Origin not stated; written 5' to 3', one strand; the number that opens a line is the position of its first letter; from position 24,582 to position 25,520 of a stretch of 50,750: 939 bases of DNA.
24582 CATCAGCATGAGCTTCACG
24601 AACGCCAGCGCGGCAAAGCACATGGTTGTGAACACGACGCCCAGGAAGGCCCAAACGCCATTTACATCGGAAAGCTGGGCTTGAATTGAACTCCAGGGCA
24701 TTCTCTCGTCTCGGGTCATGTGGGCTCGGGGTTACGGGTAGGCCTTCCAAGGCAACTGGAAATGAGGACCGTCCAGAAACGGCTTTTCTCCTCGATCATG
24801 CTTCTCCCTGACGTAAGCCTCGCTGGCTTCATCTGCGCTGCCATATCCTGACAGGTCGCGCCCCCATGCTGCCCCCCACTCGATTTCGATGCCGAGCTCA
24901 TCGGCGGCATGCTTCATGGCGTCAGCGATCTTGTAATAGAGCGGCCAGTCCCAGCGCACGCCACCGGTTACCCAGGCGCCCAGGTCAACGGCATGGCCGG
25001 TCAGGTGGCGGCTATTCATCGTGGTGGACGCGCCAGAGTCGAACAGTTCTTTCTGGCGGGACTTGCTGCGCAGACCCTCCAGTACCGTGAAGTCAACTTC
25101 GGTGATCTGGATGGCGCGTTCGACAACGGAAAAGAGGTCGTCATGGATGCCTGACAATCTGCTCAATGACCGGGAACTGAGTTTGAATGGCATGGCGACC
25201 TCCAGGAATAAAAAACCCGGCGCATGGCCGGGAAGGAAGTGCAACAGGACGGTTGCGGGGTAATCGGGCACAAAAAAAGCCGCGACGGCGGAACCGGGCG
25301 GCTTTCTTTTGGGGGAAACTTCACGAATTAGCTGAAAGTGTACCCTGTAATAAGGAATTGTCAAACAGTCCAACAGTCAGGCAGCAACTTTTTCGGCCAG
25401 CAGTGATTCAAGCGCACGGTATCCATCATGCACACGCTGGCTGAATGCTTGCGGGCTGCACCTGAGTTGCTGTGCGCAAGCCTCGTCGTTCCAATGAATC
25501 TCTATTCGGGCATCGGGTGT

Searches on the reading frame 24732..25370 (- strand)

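Call 9: search_protein_families(library=phrogs, proteins=[window:24732-25370:-], max_evalue=0.001)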
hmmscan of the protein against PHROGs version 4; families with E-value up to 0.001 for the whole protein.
window:24732-25370:- (212 aa): 5 families
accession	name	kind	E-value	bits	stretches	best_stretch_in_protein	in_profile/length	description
phrog_465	-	lysis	2.2e-60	205.4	1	59-212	40-171/292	endolysin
phrog_1768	-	lysis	4.5e-20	72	1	76-211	944-1057/1577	endolysin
phrog_5115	-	moron, auxiliary metabolic gene and host takeover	4.7e-10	40.2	1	91-169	35-110/283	ferredoxin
phrog_6523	-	lysis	7.5e-07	30.2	1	92-169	37-118/255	endolysin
phrog_2649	-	lysis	0.00064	20.6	0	72-169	10-116/261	endolysin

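Call 10: search_protein_families(library=pfam, proteins=[window:24732-25370:-], max_evalue=0.01)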
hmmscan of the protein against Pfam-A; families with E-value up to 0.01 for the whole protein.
window:24732-25370:- (212 aa): 1 family
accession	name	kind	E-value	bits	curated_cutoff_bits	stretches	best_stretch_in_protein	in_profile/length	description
PF13539.11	Peptidase_M15_4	-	6.2e-05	23.9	25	1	115-169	3-59/70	D-alanyl-D-alanine carboxypeptidase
